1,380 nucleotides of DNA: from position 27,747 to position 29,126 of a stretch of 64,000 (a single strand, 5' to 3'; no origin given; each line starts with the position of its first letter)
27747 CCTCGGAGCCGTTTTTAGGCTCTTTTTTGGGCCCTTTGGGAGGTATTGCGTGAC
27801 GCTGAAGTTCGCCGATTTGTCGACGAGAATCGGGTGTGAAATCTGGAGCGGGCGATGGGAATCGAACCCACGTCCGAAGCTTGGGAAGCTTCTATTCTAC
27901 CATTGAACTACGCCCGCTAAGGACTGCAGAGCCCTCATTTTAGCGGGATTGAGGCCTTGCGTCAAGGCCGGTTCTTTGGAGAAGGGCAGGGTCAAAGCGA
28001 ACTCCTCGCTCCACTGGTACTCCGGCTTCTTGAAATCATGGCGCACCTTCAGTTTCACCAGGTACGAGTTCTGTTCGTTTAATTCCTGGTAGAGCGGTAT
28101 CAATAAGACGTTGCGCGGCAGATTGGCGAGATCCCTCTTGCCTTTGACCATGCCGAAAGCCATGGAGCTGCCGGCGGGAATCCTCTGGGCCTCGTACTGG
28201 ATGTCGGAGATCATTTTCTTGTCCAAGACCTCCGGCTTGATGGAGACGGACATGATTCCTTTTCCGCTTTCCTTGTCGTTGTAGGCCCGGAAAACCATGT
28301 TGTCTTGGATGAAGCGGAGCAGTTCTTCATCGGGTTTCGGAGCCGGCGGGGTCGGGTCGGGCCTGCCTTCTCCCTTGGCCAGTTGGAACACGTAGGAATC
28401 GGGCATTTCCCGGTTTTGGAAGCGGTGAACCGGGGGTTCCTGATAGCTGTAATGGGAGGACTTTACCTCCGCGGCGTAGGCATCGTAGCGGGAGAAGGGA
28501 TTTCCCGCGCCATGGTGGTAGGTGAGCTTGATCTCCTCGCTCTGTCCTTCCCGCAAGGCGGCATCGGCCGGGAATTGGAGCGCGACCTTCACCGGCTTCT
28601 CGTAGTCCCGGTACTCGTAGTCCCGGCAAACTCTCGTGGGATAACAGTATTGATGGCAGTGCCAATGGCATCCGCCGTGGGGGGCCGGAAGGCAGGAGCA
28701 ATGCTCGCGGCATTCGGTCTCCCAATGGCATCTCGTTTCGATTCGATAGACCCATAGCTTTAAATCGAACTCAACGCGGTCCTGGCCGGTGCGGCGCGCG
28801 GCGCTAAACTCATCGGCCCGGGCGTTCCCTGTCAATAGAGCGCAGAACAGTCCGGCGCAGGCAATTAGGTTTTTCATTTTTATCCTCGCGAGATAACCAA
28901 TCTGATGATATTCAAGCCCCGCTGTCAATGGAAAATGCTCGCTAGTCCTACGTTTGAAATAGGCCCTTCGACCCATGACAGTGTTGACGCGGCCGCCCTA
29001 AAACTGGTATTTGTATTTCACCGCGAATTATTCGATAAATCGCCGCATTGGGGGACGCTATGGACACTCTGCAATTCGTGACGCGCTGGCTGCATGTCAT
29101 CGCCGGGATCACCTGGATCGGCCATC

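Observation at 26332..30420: tRNA-Gly(CCC)-associated accessory patch: AbiEi/AbiEii toxin-antitoxin, Cys/His-rich secreted protein and a 45%-GC lipoprotein ORFan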

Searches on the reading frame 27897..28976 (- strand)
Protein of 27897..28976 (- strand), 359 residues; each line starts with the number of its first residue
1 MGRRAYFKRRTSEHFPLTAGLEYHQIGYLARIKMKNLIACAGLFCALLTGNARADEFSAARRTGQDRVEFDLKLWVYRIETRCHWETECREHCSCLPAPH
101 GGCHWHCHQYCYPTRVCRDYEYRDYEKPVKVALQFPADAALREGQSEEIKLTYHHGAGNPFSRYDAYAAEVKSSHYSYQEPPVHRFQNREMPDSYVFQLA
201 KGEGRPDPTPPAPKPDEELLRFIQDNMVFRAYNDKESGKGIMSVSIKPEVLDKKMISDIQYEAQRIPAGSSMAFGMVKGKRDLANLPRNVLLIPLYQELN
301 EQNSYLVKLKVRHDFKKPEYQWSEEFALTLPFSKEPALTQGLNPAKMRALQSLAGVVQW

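Call 4: search_protein_families(library=pfam, proteins=[window:27897-28976:-], max_evalue=0.01)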
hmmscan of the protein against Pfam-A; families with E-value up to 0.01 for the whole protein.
window:27897-28976:- (359 aa): 0 families

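Call 5: search_protein_families(library=padloc, proteins=[window:27897-28976:-], max_evalue=0.01)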
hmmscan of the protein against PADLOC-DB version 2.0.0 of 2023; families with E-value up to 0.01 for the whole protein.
window:27897-28976:- (359 aa): 0 families

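Call 16: find_homologous_proteins(query=window:27897-28976:-, max_evalue=0.001)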
Query window:27897-28976:- (359 aa): 1 proteins with E <= 0.001 among 2658 candidates.
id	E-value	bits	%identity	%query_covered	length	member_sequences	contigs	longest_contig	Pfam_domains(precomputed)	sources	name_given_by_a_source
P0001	3.0e-227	772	100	91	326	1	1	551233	-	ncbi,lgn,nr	ncbi:MAG: hypothetical protein HY921_09840 [Elusimicrobia bacterium]|nr:hypothetical protein [Elusim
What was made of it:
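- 27897..28877 (-): Secreted 326-aa protein with a Cys/His cluster (signal peptide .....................|DE). It belongs to a very small Elusimicrobia family, and its stop codon lies inside the tRNA. The only hit among 5.8e9 proteins is itself (call 16).
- Checked: The likely start of the secreted protein is 28877 (MKNLIA..., SD GAGGA; this is the NCBI call, P0001, 326 aa, call 16).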

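Call 17: find_encoding_contigs(protein=P0001, flank=10000, max_places=10)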
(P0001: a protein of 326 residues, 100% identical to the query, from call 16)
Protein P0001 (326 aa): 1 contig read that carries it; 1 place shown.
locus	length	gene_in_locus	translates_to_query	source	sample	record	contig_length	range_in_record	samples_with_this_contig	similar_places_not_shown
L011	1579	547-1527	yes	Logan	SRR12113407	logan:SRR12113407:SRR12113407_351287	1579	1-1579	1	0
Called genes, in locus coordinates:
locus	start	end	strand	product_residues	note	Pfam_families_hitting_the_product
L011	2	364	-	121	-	?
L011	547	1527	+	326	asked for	-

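Call 27: search_protein_families(library=ncbifam, proteins=[window:27897-28877:-], max_evalue=1)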
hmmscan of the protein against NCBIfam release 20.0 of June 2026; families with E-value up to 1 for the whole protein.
window:27897-28877:- (326 aa): 0 families

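Call 28: search_protein_families(library=pfam, proteins=[window:27897-28877:-], max_evalue=10)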
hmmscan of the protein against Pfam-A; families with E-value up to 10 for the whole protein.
window:27897-28877:- (326 aa): 1 family
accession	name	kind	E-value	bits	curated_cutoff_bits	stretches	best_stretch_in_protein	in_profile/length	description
PF14614.12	DUF4450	-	0.13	12.2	27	1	194-250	35-91/212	Domain of unknown function (DUF4450)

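Call 36: search_protein_representatives(protein=P0001)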
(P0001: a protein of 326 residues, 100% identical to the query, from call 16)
Query: 326 residues. Proteins with E-value up to 0.001 (for the whole library): 2; up to 1e-10: 2; up to 1e-30: 1. The best 2 are listed.
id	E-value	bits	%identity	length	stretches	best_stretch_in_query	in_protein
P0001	5.6e-228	772.0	100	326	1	1-326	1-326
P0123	2.0e-16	76.6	37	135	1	204-311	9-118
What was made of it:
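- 27897..28877 (-): An exhaustive HMMER search finds one other cluster (P0123, call 36).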

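Call 51: find_encoding_contigs(protein=P0123, flank=10000, max_places=3)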
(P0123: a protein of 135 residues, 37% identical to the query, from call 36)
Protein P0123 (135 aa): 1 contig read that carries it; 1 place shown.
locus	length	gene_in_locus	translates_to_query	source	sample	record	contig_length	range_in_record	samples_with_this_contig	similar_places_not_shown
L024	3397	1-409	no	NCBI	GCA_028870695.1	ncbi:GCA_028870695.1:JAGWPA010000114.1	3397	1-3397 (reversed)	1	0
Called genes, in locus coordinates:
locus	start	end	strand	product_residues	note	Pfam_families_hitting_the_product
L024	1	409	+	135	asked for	?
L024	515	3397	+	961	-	?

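Call 53: search_protein_families(library=pfam, proteins=[L024:515-3397:+], max_evalue=0.001)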
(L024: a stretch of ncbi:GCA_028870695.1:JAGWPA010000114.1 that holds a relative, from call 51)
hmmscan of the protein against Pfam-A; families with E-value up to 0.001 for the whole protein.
L024:515-3397:+ (961 aa): 1 family
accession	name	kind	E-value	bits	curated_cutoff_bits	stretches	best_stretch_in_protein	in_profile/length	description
PF12294.13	DUF3626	-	1.6e-05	24.5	27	0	421-503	30-113/301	Protein of unknown function (DUF3626)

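Call 59: predict_structure(protein=P0001)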
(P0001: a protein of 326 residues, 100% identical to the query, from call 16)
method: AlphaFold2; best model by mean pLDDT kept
length: 326 residues; sequences in the alignment: 1
mean_pLDDT: 43.0   pTM: 0.29
mean pLDDT of the five models: 43.0, 40.8, 40.8, 34.2, 30.8
residues with pLDDT >= 90: 0; 70-90: 30; 50-70: 48; < 50: 248
segments of 3 or more residues with pLDDT < 50: 1-19, 41-45, 105-326
pLDDT, mean of each block of 10 residues (from residue 1): 30 40 56 59 54 79 81 82 60 54 48 38 36 31 30 35 33 33 43 46 40 44 39 31 27 30 34 38 38 36 31 32 26
secondary structure, 60 per line:
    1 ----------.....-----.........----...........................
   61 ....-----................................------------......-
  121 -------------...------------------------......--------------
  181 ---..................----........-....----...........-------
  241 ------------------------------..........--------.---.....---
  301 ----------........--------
elements in order: H11-15 H21-29 E34-64 E70-101 E114-119 E134-136 E161-166 H184-193 E194-201 E206-213 H215-218 E223-233 E271-280 E293-297 H311-318

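Call 72: search_protein_families(library=phrogs, proteins=[window:27897-28877:-], max_evalue=0.01)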
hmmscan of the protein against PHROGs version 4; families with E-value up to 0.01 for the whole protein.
window:27897-28877:- (326 aa): 0 families

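Call 74: find_related_loci(query=window:27897-28877:-, collection=viral_contigs, flank=5000)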
Query window:27897-28877:- (326 aa) in viral_contigs; peptide patterns used: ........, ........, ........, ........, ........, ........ (x = any residue, [..] = any of these).
2 stretches matched a pattern, but none encodes a relative of the query by tblastn (E <= 1e-3).

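Call 78: list_cluster_members(proteins=[P0001, P0003, P0123])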
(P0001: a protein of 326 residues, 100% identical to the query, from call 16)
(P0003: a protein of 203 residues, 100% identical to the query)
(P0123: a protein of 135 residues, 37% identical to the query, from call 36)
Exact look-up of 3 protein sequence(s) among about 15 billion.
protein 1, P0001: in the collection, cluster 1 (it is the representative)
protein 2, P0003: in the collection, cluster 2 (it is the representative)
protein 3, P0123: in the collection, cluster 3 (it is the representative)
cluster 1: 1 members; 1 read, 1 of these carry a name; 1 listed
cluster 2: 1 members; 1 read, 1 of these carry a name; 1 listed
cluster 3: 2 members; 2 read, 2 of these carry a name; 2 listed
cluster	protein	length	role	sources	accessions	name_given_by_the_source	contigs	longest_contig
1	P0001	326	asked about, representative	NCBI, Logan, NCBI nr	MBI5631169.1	MAG: hypothetical protein HY921_09840 [Elusimicrobia bacterium] | hypothetical protein [Elusimicrobiota bacterium]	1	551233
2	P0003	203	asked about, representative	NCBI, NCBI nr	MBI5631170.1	MAG: urate hydroxylase PuuD [Elusimicrobia bacterium] | urate hydroxylase PuuD [Elusimicrobiota bacterium]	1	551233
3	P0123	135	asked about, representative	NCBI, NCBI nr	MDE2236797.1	MAG: hypothetical protein KGK30_02800, partial [Elusimicrobia bacterium] | hypothetical protein [Elusimicrobiota bacterium]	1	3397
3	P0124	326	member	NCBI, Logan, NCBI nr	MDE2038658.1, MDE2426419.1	MAG: hypothetical protein KGO96_11000 [Elusimicrobia bacterium] | hypothetical protein [Elusimicrobiota bacterium]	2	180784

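Call 80: find_encoding_contigs(protein=P0124, flank=10000, max_places=3)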
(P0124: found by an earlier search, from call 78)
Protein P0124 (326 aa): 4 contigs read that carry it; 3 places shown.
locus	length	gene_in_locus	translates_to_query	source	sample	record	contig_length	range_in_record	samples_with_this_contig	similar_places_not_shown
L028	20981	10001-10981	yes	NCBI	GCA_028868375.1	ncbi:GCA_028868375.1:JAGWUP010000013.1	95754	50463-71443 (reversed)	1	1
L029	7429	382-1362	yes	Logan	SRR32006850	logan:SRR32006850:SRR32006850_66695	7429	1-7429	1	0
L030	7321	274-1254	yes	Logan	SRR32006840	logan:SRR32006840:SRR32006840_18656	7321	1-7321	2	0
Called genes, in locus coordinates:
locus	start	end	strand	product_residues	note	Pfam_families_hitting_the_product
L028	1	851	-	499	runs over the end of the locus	PF03065:Glyco_hydro_57, PF12055:DUF3536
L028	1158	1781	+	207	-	-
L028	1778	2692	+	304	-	PF07313:AmiA-like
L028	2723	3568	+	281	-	-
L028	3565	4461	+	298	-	-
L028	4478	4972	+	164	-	PF03167:UDG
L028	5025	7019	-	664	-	PF04551:GcpE, PF26540:GcpE_C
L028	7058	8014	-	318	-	PF01380:SIS, PF13580:SIS_2 (faint)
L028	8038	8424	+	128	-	PF00903:Glyoxalase, PF13669:Glyoxalase_4 (faint), PF18029:Glyoxalase_6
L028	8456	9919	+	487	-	PF00106:adh_short, PF13561:adh_short_C2 (weak)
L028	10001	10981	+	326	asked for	-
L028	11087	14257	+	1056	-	PF13646:HEAT_2 (weak)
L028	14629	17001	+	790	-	PF00004:AAA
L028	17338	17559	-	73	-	-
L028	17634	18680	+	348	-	PF13378:MR_MLE_C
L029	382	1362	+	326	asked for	-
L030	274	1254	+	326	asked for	-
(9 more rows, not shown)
